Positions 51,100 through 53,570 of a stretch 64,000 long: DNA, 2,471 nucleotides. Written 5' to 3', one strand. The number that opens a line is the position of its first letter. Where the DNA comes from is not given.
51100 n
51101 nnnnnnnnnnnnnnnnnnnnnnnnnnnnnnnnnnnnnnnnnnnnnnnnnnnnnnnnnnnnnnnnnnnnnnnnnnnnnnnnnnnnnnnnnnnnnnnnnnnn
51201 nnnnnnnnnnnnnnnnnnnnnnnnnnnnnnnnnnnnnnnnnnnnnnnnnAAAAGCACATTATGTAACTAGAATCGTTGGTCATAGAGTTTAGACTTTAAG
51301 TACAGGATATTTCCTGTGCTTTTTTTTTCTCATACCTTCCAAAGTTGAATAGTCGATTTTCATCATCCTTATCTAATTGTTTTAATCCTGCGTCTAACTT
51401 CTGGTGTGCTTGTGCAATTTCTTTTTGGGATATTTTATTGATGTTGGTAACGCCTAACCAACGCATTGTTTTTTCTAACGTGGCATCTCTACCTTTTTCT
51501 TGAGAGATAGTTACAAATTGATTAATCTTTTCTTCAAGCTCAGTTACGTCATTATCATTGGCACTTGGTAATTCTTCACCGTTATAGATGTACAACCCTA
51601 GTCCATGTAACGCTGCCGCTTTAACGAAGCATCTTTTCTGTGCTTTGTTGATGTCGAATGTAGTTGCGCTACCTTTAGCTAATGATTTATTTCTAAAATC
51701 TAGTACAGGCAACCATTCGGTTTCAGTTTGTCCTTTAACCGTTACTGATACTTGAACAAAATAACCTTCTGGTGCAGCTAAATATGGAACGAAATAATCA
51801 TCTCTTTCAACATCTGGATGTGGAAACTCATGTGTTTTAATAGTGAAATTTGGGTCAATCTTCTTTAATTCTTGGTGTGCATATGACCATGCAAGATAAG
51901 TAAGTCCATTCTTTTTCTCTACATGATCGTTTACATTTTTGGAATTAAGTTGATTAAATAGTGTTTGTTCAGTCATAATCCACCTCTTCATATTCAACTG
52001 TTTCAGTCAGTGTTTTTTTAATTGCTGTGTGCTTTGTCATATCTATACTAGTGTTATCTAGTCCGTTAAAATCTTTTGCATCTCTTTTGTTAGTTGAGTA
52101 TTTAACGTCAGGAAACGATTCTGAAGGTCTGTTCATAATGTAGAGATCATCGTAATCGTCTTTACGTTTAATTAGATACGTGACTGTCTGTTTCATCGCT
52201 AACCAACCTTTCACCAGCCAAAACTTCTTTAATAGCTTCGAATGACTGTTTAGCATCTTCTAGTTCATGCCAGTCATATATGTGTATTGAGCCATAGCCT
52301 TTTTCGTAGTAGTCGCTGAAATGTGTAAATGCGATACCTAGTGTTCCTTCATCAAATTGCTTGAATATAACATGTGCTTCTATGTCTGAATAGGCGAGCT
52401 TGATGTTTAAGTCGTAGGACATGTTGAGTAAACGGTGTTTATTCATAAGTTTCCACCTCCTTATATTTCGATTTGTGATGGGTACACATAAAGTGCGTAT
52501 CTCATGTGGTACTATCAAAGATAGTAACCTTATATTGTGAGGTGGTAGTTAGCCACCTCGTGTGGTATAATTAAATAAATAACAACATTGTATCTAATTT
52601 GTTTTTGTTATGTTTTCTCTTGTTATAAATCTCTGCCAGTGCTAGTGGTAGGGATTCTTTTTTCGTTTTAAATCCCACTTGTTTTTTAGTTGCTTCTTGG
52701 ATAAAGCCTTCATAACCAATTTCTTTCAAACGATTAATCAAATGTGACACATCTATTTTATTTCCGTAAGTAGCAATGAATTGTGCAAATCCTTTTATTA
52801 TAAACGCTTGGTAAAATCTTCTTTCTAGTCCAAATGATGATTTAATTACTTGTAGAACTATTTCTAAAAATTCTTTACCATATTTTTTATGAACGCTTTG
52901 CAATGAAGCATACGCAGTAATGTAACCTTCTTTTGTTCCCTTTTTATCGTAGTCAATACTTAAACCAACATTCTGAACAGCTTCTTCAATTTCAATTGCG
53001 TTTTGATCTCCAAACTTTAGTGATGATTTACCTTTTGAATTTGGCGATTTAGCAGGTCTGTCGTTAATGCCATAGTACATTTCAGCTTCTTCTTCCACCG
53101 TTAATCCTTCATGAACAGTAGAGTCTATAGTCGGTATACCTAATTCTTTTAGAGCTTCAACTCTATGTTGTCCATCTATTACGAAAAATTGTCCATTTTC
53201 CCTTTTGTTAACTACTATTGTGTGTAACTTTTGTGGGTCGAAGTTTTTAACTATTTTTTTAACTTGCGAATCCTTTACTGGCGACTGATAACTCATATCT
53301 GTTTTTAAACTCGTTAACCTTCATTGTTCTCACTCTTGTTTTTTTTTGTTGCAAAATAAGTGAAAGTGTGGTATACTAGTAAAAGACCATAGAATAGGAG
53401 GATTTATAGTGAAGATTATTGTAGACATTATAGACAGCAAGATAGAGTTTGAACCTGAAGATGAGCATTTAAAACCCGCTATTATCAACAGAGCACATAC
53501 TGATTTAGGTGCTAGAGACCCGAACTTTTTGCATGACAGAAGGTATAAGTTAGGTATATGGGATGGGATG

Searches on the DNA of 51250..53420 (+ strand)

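Call 37: search_dna_similar(query=window:51250-53420:+, collection=phages, mode=near, max_rows=12)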
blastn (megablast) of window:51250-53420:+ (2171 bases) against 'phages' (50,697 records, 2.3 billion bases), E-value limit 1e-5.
Records with a match: 5; places in all: 5; records where one place covers at least 80% of the query: 0.
Best place of each record, by identity: 95-99% 2; 80-90% 2; 60-80% 1.
By first word of the organism name: Staphylococcus 5.
By host as written in the record: Staphylococcus sp. IME1354 2; Staphylococcus capitis 2; Staphylococcus arlettae 1.
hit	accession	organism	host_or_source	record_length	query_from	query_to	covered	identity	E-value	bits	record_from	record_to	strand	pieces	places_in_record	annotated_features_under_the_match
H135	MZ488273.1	Staphylococcus phage vB_SarS_BM31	Staphylococcus arlettae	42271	107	478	17%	76.3%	1e-45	191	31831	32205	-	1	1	hypothetical protein | single-stranded DNA-binding protein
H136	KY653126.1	Staphylococcus virus IME1354_01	Staphylococcus sp. IME1354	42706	107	314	10%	82.3%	3e-42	180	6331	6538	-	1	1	hypothetical protein | single-stranded DNA-binding protein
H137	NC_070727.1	Staphylococcus virus IME1354_01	Staphylococcus sp. IME1354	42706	107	314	10%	82.3%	3e-42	180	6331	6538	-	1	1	hypothetical protein | single-stranded DNA-binding protein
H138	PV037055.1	Staphylococcus phage S2G3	Staphylococcus capitis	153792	2090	2171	4%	98.8%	3e-32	147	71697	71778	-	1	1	DNA helicase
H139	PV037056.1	Staphylococcus phage Fi4S2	Staphylococcus capitis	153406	2090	2171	4%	98.8%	3e-32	147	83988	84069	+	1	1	DNA helicase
